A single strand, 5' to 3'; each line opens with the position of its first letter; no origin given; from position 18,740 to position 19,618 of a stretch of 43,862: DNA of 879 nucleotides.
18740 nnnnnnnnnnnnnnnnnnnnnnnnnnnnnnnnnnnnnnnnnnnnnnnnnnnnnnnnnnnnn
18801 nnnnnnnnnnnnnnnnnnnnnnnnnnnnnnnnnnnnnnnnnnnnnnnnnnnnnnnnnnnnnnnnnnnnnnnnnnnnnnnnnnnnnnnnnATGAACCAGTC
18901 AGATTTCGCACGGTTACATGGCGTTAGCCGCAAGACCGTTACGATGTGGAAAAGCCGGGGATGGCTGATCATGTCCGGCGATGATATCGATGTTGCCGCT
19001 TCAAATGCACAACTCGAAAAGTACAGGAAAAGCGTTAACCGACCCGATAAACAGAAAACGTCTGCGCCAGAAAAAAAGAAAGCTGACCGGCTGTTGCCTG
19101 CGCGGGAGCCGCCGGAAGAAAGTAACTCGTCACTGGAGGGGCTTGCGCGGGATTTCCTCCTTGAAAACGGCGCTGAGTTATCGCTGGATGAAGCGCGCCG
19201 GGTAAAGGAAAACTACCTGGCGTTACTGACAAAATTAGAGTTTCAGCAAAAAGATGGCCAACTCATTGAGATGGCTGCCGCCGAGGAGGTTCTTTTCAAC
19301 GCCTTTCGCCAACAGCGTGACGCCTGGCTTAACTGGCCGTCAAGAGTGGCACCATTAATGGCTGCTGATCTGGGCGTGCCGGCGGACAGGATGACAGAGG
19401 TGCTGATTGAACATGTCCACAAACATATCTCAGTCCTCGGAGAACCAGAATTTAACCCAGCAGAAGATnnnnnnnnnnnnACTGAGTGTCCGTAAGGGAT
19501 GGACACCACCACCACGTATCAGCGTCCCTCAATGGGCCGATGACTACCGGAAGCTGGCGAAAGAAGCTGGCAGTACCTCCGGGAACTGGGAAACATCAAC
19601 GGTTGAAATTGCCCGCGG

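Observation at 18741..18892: Array of GGTAACA(G) repeats ending at the terminase small-subunit start codon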

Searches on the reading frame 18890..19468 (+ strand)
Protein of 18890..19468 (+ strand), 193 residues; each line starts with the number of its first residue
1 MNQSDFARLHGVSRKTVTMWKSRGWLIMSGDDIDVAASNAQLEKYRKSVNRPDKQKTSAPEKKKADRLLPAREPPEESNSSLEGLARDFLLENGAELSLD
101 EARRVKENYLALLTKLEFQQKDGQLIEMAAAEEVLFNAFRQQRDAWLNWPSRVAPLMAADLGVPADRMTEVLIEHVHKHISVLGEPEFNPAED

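Call 7: search_dna_similar(query=window:18890-19468:+, collection=phages, mode=protein, max_rows=30)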
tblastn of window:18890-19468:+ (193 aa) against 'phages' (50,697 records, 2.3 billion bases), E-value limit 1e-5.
Records with a match: 19; places in all: 19; records where one place covers at least 80% of the query: 4.
Best place of each record, by identity: <60% 19.
By first word of the organism name: Rhodobacter 11; Ralstonia 3; Pseudomonas 3; Citrobacter 1; Serratia 1.
By host as written in the record: Rhodobacter capsulatus YW1 11; Ralstonia solanacearum 3; Citrobacter rodentium DBS100 1; Serratia sp. OS31 1; Pseudomonas aeruginosa PA14 1; Pseudomonas aeruginosa F038 1; Stutzerimonas stutzeri NCTC10475 1.
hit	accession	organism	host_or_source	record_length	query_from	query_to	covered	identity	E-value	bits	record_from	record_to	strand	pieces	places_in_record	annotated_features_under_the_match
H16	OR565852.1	Citrobacter phage phiNP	Citrobacter rodentium DBS100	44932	1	126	65%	51.1%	3e-34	133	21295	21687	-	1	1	terS: small subunit terminase DNA packaging protein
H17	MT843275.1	Serratia phage vB_SspM_BZS1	Serratia sp. OS31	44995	1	143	74%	44.4%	1e-33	131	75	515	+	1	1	small subunit terminase DNA packaging protein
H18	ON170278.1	Ralstonia phage YO164_3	Ralstonia solanacearum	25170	6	185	93%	30.7%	2e-10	64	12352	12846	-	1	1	record has no annotation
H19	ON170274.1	Ralstonia phage YO163_3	Ralstonia solanacearum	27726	6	185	93%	30.7%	2e-10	64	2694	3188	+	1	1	record has no annotation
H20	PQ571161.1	Pseudomonas phage Haddon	Pseudomonas aeruginosa PA14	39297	1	159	82%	31.3%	2e-9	62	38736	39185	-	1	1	terminase small subunit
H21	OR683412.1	Pseudomonas phage Turba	Pseudomonas aeruginosa F038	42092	1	159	82%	30.7%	1e-8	59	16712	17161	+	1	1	terminase small subunit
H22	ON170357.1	Ralstonia phage YO382_3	Ralstonia solanacearum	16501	55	185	68%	35.6%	4e-10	64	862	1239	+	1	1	record has no annotation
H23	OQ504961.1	Pseudomonas phage ZRG1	Stutzerimonas stutzeri NCTC10475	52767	43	159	61%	34.5%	7e-7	54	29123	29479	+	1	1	DUF1441 domain-containing protein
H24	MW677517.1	Rhodobacter phage RcKemmy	Rhodobacter capsulatus YW1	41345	102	185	44%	40.5%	8e-11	66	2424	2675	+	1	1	5: terminase small subunit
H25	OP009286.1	Rhodobacter phage RcSwan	Rhodobacter capsulatus YW1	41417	102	185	44%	40.5%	2e-10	65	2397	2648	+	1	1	terminase small subunit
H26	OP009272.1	Rhodobacter phage RcKai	Rhodobacter capsulatus YW1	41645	102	185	44%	40.5%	2e-10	65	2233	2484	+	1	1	terminase small subunit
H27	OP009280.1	Rhodobacter phage RcMeacham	Rhodobacter capsulatus YW1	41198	102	185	44%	40.5%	2e-10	65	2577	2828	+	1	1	terminase small subunit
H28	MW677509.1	Rhodobacter phage RcBaka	Rhodobacter capsulatus YW1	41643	102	185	44%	40.5%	2e-10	65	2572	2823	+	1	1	6: terminase small subunit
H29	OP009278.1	Rhodobacter phage RcMamaDuck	Rhodobacter capsulatus YW1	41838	102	185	44%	40.5%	2e-10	65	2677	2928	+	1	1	terminase small subunit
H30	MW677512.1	Rhodobacter phage RcFrancesLouise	Rhodobacter capsulatus YW1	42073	102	185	44%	40.5%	2e-10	65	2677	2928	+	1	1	6: terminase small subunit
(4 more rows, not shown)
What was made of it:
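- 18890..19471 (+): terS, small terminase subunit (193 aa). Homologues are annotated terS in phages BZS1 and phiNP (call 7).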

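Call 8: search_protein_families(library=pfam, proteins=[window:18890-19468:+], max_evalue=0.01)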
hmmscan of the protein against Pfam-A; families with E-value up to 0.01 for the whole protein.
window:18890-19468:+ (193 aa): 0 families

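Call 10: get_annotated_region(hit=H17, flank=3000)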
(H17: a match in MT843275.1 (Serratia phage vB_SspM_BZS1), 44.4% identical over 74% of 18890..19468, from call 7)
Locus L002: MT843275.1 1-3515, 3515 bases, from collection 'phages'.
description: Serratia phage vB_SspM_BZS1, complete genome.
organism: Serratia phage vB_SspM_BZS1 (NCBI taxid 2769334)
taxonomy: Viruses; Duplodnaviria; Heunggongvirae; Uroviricota; Caudoviricetes
host: Serratia sp. OS31; source: gold and arsenic mine rock biofilms; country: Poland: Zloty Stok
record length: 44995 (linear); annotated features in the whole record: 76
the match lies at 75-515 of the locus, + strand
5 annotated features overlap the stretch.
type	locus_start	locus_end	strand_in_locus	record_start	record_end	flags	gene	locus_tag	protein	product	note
misc_feature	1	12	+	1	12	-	-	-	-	-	cosL; left cohesive end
CDS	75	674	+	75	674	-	-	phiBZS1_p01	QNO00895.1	small subunit terminase DNA packaging protein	small subunit terminase DNA packaging protein Nu1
CDS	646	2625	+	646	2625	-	-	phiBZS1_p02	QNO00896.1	large subunit terminase DNA packaging protein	-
CDS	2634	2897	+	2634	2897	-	-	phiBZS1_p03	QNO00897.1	head-tail joining protein W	-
CDS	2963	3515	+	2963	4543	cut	-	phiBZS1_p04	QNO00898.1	portal protein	-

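Call 11: get_annotated_region(hit=H16, flank=3000)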
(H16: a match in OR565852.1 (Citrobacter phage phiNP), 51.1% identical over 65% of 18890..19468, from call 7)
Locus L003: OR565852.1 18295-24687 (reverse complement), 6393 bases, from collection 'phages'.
description: Citrobacter phage phiNP, complete genome.
organism: Citrobacter phage phiNP (NCBI taxid 3092605)
taxonomy: Viruses; Duplodnaviria; Heunggongvirae; Uroviricota; Caudoviricetes
host: Citrobacter rodentium DBS100; source: bacterial culture; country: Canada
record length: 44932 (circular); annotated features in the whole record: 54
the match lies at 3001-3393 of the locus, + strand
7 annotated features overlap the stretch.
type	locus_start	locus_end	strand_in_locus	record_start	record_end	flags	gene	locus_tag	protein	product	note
CDS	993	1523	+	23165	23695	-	-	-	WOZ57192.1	alpha-2,3-sialyltransferase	phiNP_031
CDS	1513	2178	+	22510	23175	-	-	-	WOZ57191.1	hypothetical protein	hypothetical protein JK004_98; phiNP_030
CDS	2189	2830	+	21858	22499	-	-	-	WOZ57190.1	hypothetical protein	hypothetical protein phiBZS1_p72; phiNP_029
CDS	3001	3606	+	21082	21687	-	terS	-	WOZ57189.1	small subunit terminase DNA packaging protein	-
CDS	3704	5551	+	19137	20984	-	terL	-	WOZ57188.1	large subunit terminase DNA packaging protein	-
CDS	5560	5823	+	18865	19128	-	htjp_2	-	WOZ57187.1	head-tail joining protein W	-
CDS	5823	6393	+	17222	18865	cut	por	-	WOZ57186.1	portal protein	-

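Call 27: search_solved_structures(query=window:18890-19468:+, max_evalue=10, show_alignments=2)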
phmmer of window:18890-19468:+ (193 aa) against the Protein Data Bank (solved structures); distinct sequences matched with E-value up to 10: 1.
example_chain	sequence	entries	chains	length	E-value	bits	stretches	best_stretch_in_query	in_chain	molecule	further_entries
8f2u_F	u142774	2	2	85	1.8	12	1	71-124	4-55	COMM domain-containing protein 6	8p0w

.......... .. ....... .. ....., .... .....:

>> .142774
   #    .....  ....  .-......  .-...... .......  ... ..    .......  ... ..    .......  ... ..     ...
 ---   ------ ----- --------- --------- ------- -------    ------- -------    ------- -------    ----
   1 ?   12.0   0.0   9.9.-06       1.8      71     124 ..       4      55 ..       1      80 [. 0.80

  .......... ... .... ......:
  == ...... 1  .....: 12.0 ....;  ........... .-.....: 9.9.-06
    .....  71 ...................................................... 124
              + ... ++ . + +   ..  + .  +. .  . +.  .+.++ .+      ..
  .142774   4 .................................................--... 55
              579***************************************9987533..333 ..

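Call 28: search_protein_families(library=phrogs, proteins=[window:18890-19468:+], max_evalue=0.01)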
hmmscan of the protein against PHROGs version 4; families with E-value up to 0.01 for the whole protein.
window:18890-19468:+ (193 aa): 3 families
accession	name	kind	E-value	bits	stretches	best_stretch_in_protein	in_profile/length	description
phrog_57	-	head and packaging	1.6e-32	114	1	1-192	13-178/199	terminase small subunit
phrog_66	-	integration and excision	0.00057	20.6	1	1-132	94-220/412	excisionase and transcriptional regulator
phrog_2474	-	transcription regulation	0.0046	17.9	1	4-38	52-95/118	MerR-like transcriptional regulator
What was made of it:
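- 18890..19471 (+): phrog_57 'terminase small subunit', E = 1.6e-32, full length (call 28).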

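Call 29: search_protein_families(library=ncbifam, proteins=[window:18890-19468:+], max_evalue=1)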
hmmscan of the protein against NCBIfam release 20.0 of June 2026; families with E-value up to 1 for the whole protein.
window:18890-19468:+ (193 aa): 0 families
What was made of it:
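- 18890..19471 (+): No Pfam or NCBIfam hit (calls 8, 29).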

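Call 40: find_homologous_proteins(query=window:18890-19468:+, max_evalue=0.00001)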
Query window:18890-19468:+ (193 aa): 672 proteins with E <= 0.00001 among 921 candidates; the best 120 are listed.
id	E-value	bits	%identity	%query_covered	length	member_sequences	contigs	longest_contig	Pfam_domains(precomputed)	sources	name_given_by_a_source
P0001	2.4e-120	417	99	100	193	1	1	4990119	-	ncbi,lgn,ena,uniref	ncbi:hypothetical protein ACIU5A_20795 [Klebsiella pneumoniae]|uniref:hypothetical protein n=1 Tax=K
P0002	7.8e-120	416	98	100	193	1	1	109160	-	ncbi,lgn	ncbi:TPA: hypothetical protein ACU1YM_002598 [Escherichia coli]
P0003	1.2e-119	415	99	100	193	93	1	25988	-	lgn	-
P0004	4.0e-119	413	98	100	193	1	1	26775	-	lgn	-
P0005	6.0e-118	410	97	100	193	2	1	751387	-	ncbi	-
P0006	1.4e-117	408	97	100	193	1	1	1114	-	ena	-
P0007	1.5e-117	408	96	100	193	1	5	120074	-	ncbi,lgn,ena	-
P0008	1.9e-117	408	97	100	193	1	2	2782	-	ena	-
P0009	8.6e-117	406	97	100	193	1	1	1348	-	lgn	-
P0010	1.3e-116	405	96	100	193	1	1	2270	-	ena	-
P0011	1.7e-116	405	97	100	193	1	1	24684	-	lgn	-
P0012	3.1e-116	404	96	100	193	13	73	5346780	-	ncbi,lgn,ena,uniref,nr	ncbi:TPA: hypothetical protein ME365_003329 [Klebsiella pneumoniae]|uniref:hypothetical protein n=1 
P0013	2.2e-115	401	96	100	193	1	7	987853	-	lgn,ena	-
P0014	3.7e-115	400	95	100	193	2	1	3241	-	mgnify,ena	mgnify:FL=1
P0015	4.4e-115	400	95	100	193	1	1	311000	-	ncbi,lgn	ncbi:hypothetical protein RAH02_17880 [Klebsiella pneumoniae]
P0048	8.1e-98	344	84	99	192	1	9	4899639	-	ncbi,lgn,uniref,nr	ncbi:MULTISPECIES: hypothetical protein [Pectobacterium]|uniref:hypothetical protein n=1 Tax=Pectoba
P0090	1.1e-83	298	72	99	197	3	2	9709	-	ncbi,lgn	-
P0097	1.4e-72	262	63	99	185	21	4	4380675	-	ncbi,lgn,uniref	ncbi:hypothetical protein [Providencia hangzhouensis]|uniref:hypothetical protein n=1 Tax=Providenci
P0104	1.0e-67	246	61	100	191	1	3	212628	-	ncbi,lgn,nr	ncbi:hypothetical protein KG383_002711 [Salmonella enterica subsp. enterica serovar Newport]|nr:hypo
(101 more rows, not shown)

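Call 44: find_encoding_contigs(protein=P0104, flank=1500, max_places=2)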
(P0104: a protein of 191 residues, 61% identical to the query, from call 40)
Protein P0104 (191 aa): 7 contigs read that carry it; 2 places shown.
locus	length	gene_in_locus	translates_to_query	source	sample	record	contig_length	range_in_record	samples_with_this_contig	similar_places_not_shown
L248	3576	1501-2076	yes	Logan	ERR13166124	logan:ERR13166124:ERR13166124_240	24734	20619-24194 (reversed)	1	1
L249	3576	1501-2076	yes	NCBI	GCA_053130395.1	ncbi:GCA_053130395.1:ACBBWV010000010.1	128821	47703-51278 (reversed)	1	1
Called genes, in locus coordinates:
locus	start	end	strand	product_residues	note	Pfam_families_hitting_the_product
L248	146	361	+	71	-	-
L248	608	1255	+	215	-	-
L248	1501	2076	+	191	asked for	-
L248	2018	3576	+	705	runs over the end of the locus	PF05876:GpA_ATPase, PF20454:GpA_nuclease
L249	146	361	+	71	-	-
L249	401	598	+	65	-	-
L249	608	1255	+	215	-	-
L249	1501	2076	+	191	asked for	-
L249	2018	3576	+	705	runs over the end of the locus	PF05876:GpA_ATPase, PF20454:GpA_nuclease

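Call 45: find_encoding_contigs(protein=P0097, flank=1500, max_places=2)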
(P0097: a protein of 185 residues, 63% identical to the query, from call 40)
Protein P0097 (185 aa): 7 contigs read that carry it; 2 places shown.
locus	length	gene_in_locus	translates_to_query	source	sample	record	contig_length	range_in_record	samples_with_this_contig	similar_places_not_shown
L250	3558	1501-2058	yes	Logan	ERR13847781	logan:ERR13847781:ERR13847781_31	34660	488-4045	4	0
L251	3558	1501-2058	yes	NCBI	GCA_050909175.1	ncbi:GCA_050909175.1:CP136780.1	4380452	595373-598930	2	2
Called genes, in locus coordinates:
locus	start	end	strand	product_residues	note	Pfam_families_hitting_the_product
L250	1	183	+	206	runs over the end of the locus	-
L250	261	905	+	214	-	-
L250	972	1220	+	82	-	-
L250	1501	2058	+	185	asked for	-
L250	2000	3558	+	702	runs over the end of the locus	PF05876:GpA_ATPase, PF20454:GpA_nuclease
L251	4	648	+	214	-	-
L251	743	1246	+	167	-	PF13392:HNH_3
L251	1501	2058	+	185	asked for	-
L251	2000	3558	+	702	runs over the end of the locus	PF05876:GpA_ATPase, PF20454:GpA_nuclease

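Call 46: find_encoding_contigs(protein=P0090, flank=1500, max_places=2)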
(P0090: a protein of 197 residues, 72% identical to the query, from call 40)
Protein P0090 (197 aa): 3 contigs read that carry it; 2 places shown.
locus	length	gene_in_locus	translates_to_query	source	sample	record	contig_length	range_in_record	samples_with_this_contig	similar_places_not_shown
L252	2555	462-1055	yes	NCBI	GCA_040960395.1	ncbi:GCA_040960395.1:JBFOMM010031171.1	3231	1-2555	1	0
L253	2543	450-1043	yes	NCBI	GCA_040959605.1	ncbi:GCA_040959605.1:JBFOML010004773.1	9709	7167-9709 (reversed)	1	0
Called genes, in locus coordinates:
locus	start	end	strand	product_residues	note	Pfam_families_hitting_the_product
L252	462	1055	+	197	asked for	-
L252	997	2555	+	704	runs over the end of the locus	PF05876:GpA_ATPase, PF20454:GpA_nuclease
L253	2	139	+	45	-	?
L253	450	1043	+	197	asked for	-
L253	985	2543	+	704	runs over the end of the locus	PF05876:GpA_ATPase, PF20454:GpA_nuclease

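Call 47: find_encoding_contigs(protein=P0048, flank=1500, max_places=2)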
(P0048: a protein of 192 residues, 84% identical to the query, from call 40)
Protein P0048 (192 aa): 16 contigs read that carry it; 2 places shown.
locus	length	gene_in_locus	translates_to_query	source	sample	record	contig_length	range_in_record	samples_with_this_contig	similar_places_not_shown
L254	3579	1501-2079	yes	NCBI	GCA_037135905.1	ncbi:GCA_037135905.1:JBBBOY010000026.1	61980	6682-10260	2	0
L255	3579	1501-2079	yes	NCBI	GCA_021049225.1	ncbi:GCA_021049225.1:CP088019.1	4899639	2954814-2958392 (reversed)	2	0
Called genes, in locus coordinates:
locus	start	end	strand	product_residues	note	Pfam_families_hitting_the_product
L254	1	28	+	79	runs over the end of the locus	-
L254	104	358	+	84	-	PF06440:DNA_pol3_theta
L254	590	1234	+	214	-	-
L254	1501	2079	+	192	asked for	-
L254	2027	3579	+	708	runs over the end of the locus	PF05876:GpA_ATPase, PF20454:GpA_nuclease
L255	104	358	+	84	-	PF06440:DNA_pol3_theta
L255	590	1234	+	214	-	-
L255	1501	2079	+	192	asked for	-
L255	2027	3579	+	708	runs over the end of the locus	PF05876:GpA_ATPase, PF20454:GpA_nuclease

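Call 49: predict_structure(alignment_id=A1)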
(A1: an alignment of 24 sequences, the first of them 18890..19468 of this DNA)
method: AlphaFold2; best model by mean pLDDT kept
length: 193 residues; sequences in the alignment: 24
mean_pLDDT: 58.9   pTM: 0.29
mean pLDDT of the five models: 58.9, 54.3, 53.5, 53.1, 52.2
residues with pLDDT >= 90: 7; 70-90: 52; 50-70: 61; < 50: 73
segments of 3 or more residues with pLDDT < 50: 48-80, 82-84, 89-97, 114-126, 183-193
pLDDT, mean of each block of 10 residues (from residue 1): 88 86 89 89 63 30 31 37 48 48 57 46 47 56 62 69 72 65 40 35
secondary structure, 60 per line:
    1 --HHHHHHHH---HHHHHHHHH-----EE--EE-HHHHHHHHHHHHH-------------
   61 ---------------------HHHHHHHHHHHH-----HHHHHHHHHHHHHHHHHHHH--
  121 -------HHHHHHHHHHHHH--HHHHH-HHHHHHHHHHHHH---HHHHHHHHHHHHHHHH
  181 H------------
elements in order: H3-10 H14-22 H35-47 H82-93 H99-118 H128-140 H143-147 H149-161 H165-181
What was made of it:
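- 18890..19030 (+): TerS N-terminal winged-helix DNA-binding domain (aa 1-47). Predicted recognition helix aa 14-22 (18929-18955), sequence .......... The AF2 model has pLDDT about 88 for aa 1-45, with helix-turn-helix, a beta hairpin, then a helix (call 49).
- Only aa 1-47 of the model are confident (call 49).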

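Call 51: fold_search(model_id=the predicted structure, library=pdb)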
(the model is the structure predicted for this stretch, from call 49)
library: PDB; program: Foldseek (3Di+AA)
matches with E <= 10: 91; with E <= 0.001: 0
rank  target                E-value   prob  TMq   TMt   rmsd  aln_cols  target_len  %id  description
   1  9c3i_S                1.6e+00  0.08  0.16  0.14  22.3       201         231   10  Rebuilt CNOT3/tRNA-LEU structure (released 2024-12-04)
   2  4j2n_A                1.7e+00  0.91  0.18  0.58   3.1        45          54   24  Crystal Structure of mycobacteriophage Pukovnik Xis (released 2013-10-23)
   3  2qqy                  1.8e+00  0.14  0.19  0.24  14.3       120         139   14  Crystal structure of ferritin like, diiron-carboxylate proteins from Bacillus anthracis str. Ames (released 2007-08-14)
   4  6ama_B                2.0e+00  0.80  0.18  0.55   3.7        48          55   27  Structure of S. coelicolor/S. venezuelae BldC-smeA-ssfA complex to 3.09 Angstrom (released 2018-03-28)
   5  4v6b_BD               2.2e+00  0.08  0.16  0.18  14.9       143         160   17  Crystal structure of human ferritin Phe167SerfsX26 mutant. (released 2014-07-09)
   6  6ama_H                2.3e+00  0.75  0.18  0.56   3.7        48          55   27  Structure of S. coelicolor/S. venezuelae BldC-smeA-ssfA complex to 3.09 Angstrom (released 2018-03-28)
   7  6ama_Y                2.3e+00  0.75  0.18  0.54   3.7        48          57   27  Structure of S. coelicolor/S. venezuelae BldC-smeA-ssfA complex to 3.09 Angstrom (released 2018-03-28)
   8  4j2n_C                2.4e+00  0.84  0.18  0.56   3.1        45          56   24  Crystal Structure of mycobacteriophage Pukovnik Xis (released 2013-10-23)
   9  6amk_A                2.4e+00  0.75  0.18  0.59   3.7        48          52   25  Structure of Streptomyces venezuelae BldC-whiI opt complex (released 2018-03-28)
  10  6k4y_M                2.4e+00  0.11  0.16  0.16  17.6       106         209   17  CryoEM structure of sigma appropriation complex (released 2019-08-07)
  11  5xx9_B                2.5e+00  0.14  0.20  0.24  13.3       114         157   16  Crystal structure of Bacterioferritin (released 2018-07-11)
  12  9c3h_SB               2.5e+00  0.06  0.17  0.15  20.8       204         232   15  Structure of the CNOT3-bound human 80S ribosome with tRNA-ARG in the P-site. (released 2024-12-04)
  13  6amk_B                2.8e+00  0.72  0.18  0.61   3.6        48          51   25  Structure of Streptomyces venezuelae BldC-whiI opt complex (released 2018-03-28)
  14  6ama_A                2.8e+00  0.69  0.18  0.57   3.6        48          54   27  Structure of S. coelicolor/S. venezuelae BldC-smeA-ssfA complex to 3.09 Angstrom (released 2018-03-28)
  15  1nf4_A                2.8e+00  0.13  0.20  0.22  13.8       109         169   15  X-Ray Structure of the Desulfovibrio desulfuricans bacterioferritin: the diiron site in different states (reduced stru (released 2003-04-01)
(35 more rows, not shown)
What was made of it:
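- Tried and rejected: Foldseek against PDB (call 51).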
